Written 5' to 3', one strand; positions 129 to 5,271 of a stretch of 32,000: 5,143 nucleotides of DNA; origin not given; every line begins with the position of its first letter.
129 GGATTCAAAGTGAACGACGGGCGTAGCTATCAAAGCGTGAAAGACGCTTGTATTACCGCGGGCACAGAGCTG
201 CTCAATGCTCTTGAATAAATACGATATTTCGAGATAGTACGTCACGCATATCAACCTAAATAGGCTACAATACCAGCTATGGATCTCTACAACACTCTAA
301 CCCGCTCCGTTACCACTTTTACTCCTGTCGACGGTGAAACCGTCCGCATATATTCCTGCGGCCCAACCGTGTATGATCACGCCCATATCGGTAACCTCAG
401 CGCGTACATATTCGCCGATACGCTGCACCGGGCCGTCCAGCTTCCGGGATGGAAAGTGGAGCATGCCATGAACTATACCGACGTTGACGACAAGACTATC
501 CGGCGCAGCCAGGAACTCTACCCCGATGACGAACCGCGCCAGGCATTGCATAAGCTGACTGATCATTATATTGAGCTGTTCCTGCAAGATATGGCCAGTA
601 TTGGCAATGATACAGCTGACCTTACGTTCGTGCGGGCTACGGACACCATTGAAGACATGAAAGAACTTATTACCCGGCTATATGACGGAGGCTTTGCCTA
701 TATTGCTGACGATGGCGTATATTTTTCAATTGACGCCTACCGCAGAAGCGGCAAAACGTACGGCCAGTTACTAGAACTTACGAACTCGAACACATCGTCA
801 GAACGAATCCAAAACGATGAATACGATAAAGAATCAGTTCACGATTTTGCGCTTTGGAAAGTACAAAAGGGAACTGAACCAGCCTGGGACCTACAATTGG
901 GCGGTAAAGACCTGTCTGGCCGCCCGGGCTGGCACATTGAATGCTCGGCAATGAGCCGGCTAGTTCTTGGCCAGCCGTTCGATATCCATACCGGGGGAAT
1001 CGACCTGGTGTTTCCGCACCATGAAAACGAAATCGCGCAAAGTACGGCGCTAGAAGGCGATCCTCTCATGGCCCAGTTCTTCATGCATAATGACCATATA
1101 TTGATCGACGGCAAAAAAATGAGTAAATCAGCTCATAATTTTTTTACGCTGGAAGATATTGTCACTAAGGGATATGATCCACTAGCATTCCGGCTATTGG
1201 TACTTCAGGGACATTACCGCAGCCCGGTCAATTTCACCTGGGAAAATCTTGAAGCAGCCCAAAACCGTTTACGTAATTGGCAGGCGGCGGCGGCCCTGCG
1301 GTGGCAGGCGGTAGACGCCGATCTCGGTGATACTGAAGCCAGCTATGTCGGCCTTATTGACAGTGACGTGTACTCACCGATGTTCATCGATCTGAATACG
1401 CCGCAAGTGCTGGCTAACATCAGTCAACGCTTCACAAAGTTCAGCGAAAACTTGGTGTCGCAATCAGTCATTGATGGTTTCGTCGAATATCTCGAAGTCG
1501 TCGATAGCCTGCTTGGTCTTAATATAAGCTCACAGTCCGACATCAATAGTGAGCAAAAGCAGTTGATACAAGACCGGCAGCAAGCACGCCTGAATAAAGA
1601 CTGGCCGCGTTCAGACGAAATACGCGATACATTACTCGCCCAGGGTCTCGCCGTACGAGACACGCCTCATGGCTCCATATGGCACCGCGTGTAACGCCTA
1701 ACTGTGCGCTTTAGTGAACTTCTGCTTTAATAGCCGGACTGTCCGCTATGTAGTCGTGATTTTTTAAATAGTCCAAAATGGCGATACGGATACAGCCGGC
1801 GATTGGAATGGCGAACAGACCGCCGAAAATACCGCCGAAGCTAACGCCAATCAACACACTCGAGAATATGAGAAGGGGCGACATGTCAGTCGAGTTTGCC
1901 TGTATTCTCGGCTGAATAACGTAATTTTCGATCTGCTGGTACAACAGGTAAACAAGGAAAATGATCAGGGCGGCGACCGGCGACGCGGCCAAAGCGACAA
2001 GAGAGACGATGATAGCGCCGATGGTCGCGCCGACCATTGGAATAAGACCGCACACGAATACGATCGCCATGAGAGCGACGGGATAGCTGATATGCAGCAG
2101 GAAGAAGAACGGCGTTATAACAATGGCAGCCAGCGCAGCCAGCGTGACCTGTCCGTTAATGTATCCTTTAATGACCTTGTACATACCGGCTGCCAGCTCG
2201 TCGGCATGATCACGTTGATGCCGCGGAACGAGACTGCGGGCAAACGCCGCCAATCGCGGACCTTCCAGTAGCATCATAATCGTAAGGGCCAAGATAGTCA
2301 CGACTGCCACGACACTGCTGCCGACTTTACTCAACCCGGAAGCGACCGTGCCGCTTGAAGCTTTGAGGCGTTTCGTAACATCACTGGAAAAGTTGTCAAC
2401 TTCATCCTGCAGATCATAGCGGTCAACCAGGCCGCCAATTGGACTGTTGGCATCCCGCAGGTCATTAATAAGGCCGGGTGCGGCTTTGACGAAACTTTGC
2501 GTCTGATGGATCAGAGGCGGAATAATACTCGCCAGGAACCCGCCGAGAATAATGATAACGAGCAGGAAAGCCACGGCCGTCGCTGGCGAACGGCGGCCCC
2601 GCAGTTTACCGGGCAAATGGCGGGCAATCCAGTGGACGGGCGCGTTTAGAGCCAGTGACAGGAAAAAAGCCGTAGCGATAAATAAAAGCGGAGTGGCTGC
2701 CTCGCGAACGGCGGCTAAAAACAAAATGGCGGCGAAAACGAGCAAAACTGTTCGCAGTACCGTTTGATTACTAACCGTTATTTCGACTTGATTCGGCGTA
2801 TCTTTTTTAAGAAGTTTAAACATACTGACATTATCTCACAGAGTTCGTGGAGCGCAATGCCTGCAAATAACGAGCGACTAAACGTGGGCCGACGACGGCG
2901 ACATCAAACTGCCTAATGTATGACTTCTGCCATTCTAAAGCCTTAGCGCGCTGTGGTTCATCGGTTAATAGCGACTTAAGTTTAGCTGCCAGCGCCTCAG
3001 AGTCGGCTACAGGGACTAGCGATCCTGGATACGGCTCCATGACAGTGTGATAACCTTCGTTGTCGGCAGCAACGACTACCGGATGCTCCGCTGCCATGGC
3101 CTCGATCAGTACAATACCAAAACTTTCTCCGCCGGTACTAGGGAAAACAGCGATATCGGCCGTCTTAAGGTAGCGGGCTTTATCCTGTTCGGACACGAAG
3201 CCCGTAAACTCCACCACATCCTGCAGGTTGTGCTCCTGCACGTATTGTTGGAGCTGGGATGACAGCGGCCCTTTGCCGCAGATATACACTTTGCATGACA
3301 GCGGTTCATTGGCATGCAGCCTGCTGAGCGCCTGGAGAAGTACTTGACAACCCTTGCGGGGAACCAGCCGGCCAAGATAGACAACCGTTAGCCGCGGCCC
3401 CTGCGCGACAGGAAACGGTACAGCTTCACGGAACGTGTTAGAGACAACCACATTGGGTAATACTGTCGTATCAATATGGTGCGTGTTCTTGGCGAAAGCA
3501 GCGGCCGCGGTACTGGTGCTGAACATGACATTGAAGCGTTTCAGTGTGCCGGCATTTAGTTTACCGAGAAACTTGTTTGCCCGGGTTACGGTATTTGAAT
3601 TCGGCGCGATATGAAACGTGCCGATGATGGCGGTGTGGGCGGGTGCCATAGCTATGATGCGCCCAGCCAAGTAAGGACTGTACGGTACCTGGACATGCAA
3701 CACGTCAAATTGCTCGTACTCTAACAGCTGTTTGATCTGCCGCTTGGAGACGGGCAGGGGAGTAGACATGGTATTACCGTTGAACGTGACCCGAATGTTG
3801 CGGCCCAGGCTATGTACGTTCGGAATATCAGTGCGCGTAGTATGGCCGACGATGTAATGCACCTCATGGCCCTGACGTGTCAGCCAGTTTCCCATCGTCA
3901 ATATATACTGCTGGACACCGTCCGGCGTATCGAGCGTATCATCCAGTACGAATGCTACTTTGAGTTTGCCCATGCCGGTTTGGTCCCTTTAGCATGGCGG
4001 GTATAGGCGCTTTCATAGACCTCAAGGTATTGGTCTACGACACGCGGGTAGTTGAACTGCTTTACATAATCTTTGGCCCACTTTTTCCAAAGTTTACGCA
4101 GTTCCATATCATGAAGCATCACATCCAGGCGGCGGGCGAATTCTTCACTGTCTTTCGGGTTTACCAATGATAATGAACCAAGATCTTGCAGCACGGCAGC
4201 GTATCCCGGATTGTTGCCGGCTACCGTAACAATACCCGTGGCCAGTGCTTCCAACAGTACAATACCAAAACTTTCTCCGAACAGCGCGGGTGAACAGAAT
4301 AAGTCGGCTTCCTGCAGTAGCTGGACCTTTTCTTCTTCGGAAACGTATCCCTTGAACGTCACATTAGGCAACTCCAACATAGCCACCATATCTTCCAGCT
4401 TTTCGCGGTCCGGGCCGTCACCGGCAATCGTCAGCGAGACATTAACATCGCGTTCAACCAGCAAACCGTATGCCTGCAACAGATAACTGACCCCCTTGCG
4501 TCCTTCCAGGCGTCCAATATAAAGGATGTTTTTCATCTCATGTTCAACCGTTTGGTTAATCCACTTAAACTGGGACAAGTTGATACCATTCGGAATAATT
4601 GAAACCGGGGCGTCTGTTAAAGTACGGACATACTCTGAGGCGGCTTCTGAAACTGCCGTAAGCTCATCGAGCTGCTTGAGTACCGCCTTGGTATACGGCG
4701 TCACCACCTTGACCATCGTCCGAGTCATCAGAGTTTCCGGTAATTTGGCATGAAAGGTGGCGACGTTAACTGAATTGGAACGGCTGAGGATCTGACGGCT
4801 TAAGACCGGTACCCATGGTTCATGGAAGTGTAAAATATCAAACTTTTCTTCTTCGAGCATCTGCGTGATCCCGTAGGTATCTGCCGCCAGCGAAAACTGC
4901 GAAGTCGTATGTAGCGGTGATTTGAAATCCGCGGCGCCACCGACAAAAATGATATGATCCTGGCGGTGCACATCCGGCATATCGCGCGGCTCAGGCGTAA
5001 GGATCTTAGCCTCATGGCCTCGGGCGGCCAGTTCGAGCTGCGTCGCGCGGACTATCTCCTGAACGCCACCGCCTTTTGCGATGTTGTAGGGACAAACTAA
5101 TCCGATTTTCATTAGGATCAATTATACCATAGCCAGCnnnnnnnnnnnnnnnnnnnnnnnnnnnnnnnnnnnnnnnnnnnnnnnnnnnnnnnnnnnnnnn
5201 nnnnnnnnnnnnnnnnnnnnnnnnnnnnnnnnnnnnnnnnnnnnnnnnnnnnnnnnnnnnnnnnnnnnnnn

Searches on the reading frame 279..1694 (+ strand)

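Call 36: search_protein_families(library=pfam, proteins=[window:279-1694:+], max_evalue=0.001)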
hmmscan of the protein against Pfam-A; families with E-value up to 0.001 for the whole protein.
window:279-1694:+ (471 aa): 4 families
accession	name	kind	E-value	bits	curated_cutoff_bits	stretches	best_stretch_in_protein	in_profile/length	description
PF01406.26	tRNA-synt_1e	-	2.7e-90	303.2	27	1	14-328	2-300/301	tRNA synthetases class I (C) catalytic domain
PF23493.1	CysS_C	-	9.9e-07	29.2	23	1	421-465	3-47/51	Cysteinyl-tRNA ligase anticodon binding domain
PF09334.17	tRNA-synt_1g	-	1.1e-06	28.1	20.1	0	268-329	315-376/391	tRNA synthetases class I (M)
PF00133.28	tRNA-synt_1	-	1.2e-06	28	22.7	1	232-315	327-409/414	tRNA synthetases class I (I, L, M and V)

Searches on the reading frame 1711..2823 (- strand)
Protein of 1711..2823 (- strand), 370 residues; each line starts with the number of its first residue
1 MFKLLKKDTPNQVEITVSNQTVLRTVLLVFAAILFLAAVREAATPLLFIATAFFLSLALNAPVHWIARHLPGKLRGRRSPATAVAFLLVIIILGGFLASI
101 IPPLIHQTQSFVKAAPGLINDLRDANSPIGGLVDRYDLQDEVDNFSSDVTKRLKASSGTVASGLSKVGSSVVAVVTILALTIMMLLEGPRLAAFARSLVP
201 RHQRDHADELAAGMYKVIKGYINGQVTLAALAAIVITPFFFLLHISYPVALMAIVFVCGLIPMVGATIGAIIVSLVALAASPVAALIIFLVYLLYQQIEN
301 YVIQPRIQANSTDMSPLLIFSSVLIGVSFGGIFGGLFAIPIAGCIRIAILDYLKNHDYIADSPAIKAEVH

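Call 36: search_protein_families(library=pfam, proteins=[window:1711-2823:-], max_evalue=0.001)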
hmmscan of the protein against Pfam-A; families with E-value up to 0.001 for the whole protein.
window:1711-2823:- (370 aa): 1 family
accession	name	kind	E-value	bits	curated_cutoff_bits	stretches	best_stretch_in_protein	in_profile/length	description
PF01594.21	AI-2E_transport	-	1.1e-53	183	34.3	1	27-352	2-326/327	AI-2E family transporter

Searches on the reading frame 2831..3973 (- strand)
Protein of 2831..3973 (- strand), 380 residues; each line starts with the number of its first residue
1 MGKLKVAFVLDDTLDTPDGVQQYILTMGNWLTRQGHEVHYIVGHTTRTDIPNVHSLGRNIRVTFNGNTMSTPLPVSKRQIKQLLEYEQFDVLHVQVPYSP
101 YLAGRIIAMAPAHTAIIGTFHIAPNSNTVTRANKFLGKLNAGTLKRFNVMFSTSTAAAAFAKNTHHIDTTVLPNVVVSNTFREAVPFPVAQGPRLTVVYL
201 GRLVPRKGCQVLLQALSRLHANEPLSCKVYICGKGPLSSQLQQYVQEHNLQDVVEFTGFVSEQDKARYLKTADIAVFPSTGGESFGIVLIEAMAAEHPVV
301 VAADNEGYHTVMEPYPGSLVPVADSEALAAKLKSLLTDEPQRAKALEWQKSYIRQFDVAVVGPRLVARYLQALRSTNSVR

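Call 36: search_protein_families(library=pfam, proteins=[window:2831-3973:-], max_evalue=0.001)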
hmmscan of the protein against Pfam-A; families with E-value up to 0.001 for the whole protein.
window:2831-3973:- (380 aa): 7 families
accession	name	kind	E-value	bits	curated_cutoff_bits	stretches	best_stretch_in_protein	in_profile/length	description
PF00534.26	Glycos_transf_1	-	4.1e-37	127.8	26.4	1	193-344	14-164/172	Glycosyl transferases group 1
PF13692.12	Glyco_trans_1_4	-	2.4e-32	112.6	27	1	196-338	3-142/142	Glycosyl transferases group 1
PF13439.12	Glyco_transf_4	-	1.3e-14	55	28.5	1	18-176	2-166/170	Glycosyltransferase Family 4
PF13579.12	Glyco_trans_4_4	-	6e-09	36.9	29.7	1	19-173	2-156/158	Glycosyl transferase 4-like domain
PF20706.3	GT4-conflict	-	1.6e-08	34.4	26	1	183-304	190-313/385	Family 4 Glycosyltransferase in conflict systems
PF13524.12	Glyco_trans_1_2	-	4e-05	24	25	1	212-345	5-121/144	Glycosyl transferase-like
PF13477.12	Glyco_trans_4_2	-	0.00097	19.8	23.4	0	29-128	18-119/139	Glycosyl transferase 4-like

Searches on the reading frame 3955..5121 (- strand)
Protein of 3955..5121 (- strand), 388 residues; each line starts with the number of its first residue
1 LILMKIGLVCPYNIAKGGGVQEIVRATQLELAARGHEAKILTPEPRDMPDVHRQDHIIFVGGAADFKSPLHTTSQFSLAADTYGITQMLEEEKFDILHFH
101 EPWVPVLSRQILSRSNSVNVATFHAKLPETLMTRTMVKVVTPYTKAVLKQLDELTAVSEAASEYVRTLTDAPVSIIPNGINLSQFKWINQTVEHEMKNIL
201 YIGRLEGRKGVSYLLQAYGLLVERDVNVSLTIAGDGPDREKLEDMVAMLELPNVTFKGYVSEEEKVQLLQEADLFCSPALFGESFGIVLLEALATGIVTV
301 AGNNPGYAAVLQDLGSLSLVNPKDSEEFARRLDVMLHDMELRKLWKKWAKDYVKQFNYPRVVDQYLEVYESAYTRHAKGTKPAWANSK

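Call 36: search_protein_families(library=pfam, proteins=[window:3955-5121:-], max_evalue=0.001)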
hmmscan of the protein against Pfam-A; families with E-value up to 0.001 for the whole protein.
window:3955-5121:- (388 aa): 7 families
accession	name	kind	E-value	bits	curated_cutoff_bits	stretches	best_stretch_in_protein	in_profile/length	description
PF00534.26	Glycos_transf_1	-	1.4e-37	129.4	26.4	1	190-350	8-170/172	Glycosyl transferases group 1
PF13692.12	Glyco_trans_1_4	-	7.6e-30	104.5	27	1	197-338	2-142/142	Glycosyl transferases group 1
PF13439.12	Glyco_transf_4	-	9.3e-19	68.5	28.5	1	18-183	2-169/170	Glycosyltransferase Family 4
PF13579.12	Glyco_trans_4_4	-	7.5e-12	46.3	29.7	1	18-179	1-158/158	Glycosyl transferase 4-like domain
PF20706.3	GT4-conflict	-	1.1e-09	38.2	26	1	173-320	174-324/385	Family 4 Glycosyltransferase in conflict systems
PF13524.12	Glyco_trans_1_2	-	3.9e-06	27.3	25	1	228-366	15-143/144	Glycosyl transferase-like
PF13477.12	Glyco_trans_4_2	-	0.00076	20.1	23.4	0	30-124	19-106/139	Glycosyl transferase 4-like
